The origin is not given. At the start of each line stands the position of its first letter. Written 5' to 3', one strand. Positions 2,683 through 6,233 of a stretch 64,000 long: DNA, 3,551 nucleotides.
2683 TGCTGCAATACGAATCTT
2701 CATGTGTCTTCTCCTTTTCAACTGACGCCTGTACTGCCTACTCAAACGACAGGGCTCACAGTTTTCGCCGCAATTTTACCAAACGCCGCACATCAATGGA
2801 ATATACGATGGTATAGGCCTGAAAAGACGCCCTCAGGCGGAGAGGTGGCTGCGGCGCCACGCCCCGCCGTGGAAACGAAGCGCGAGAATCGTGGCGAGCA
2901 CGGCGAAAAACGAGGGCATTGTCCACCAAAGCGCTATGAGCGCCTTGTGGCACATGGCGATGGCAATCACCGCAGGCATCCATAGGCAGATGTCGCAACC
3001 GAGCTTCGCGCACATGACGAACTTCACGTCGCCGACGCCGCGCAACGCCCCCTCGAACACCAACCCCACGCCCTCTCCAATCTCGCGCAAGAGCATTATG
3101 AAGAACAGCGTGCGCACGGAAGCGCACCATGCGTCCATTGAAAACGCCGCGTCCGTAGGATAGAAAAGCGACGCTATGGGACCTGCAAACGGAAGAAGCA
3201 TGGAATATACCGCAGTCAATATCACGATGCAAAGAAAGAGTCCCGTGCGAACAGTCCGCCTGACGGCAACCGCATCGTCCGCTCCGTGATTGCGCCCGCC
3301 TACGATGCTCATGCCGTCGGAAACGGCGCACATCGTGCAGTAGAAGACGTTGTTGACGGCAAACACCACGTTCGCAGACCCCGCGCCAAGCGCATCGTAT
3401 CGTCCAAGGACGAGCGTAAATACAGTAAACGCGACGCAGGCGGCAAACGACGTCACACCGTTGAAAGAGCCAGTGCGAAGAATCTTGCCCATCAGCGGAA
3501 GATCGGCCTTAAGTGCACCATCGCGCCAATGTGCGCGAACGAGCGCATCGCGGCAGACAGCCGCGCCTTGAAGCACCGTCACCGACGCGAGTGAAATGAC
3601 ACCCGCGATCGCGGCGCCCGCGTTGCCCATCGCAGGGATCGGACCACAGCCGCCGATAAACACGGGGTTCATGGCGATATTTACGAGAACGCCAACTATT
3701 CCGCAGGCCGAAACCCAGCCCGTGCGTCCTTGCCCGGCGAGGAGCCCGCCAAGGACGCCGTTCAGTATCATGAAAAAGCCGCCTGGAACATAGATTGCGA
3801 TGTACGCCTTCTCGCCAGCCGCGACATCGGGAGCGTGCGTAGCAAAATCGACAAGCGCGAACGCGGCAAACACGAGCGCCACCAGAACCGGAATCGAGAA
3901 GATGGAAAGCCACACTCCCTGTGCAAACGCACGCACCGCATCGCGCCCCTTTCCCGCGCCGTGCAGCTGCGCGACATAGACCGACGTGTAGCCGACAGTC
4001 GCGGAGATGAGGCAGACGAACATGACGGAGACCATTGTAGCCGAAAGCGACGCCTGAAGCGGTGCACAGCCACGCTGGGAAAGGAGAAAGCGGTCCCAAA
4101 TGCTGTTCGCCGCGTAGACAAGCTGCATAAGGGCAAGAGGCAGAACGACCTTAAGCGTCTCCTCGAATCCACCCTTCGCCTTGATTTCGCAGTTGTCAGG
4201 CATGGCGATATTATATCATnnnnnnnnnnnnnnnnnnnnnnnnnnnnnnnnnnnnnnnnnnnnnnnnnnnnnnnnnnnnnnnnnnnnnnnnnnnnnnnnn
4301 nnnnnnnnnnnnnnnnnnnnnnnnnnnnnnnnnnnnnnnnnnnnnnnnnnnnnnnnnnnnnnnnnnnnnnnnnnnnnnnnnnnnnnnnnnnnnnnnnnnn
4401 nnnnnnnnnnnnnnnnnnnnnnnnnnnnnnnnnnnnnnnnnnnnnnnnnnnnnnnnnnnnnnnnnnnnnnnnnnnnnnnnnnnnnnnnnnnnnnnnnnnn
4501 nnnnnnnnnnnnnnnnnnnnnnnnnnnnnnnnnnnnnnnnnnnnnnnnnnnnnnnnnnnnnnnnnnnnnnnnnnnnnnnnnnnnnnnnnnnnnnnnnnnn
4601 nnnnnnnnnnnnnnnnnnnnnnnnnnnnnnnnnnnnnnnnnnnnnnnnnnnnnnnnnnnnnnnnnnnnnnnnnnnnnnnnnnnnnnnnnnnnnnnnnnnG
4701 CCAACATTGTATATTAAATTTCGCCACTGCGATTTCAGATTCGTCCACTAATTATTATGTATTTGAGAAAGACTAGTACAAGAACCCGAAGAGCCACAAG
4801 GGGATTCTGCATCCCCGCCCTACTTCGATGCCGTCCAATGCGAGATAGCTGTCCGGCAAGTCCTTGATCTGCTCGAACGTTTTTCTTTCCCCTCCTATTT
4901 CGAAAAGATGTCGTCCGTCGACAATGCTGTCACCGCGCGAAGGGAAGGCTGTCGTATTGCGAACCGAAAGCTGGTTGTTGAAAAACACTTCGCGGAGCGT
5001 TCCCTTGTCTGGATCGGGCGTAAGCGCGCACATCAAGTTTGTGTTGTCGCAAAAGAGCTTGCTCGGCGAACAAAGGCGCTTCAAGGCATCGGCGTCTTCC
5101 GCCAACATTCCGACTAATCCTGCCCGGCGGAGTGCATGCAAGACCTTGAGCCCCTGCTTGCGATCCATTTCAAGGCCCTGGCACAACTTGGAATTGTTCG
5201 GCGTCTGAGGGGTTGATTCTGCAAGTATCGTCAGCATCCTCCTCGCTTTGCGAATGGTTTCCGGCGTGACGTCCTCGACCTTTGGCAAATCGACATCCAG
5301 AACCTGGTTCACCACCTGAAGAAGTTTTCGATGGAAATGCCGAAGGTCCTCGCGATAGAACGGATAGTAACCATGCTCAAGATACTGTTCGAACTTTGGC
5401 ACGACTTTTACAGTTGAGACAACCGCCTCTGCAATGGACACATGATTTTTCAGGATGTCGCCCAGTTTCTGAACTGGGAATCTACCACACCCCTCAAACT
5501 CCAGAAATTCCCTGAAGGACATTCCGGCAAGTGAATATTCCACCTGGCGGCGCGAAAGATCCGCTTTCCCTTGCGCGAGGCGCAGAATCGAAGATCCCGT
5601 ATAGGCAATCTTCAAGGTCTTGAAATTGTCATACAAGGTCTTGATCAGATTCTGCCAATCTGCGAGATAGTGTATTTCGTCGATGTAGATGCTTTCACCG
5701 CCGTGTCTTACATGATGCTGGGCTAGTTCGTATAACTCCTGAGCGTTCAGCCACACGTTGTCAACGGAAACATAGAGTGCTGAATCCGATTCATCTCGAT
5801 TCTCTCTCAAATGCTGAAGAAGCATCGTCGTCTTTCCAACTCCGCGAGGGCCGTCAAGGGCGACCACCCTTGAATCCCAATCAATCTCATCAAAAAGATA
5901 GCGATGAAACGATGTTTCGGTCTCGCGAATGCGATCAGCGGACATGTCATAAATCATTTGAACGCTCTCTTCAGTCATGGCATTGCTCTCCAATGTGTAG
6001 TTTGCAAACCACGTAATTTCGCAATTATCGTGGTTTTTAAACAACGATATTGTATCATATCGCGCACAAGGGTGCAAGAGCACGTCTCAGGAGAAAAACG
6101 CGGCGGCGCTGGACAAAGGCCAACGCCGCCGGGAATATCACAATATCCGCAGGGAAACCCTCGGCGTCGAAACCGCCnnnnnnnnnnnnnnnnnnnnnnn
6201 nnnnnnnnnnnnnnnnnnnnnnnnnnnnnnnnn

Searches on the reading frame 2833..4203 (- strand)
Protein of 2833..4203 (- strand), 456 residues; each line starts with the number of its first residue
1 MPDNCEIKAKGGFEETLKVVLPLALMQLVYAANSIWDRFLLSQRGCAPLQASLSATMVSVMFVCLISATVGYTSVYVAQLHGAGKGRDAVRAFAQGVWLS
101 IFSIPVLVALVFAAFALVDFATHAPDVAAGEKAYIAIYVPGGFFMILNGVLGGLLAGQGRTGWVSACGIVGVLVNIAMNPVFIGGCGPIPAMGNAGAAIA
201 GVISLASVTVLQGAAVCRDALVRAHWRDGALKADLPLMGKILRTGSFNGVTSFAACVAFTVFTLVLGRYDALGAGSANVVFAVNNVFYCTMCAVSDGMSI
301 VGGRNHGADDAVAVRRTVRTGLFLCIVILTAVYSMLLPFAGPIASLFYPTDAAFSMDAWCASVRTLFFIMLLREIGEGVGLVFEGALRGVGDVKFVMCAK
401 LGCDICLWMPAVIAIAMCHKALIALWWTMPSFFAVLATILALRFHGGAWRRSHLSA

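Call 56: search_protein_families(library=pfam, proteins=[window:2833-4203:-], max_evalue=0.0001)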
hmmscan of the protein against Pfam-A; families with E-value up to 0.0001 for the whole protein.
window:2833-4203:- (456 aa): 1 family
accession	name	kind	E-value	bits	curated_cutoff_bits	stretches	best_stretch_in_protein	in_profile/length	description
PF01554.23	MatE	-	1.5e-30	106.5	24.9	2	22-181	1-161/161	MatE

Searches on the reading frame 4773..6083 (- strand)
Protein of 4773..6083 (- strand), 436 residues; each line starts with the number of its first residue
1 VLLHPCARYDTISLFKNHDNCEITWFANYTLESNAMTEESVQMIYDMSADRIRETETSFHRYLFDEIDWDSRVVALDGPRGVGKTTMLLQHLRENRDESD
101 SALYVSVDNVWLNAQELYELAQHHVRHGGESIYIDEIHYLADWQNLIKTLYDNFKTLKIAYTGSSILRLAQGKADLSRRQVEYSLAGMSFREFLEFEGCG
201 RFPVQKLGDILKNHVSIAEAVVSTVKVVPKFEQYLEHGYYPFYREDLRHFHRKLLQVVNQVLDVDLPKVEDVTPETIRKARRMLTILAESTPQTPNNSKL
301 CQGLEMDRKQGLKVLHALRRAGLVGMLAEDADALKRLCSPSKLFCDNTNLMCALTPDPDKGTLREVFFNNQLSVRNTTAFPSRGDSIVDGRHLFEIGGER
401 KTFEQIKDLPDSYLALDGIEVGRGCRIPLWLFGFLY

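Call 56: search_protein_families(library=pfam, proteins=[window:4773-6083:-], max_evalue=0.0001)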
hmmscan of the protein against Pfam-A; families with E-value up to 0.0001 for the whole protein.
window:4773-6083:- (436 aa): 2 families
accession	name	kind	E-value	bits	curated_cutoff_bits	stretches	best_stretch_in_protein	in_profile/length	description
PF13173.12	AAA_14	-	1.1e-26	93.8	27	1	71-194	2-129/129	AAA domain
PF13401.12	AAA_22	-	1.7e-06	28.8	27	0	112-165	66-124/130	AAA domain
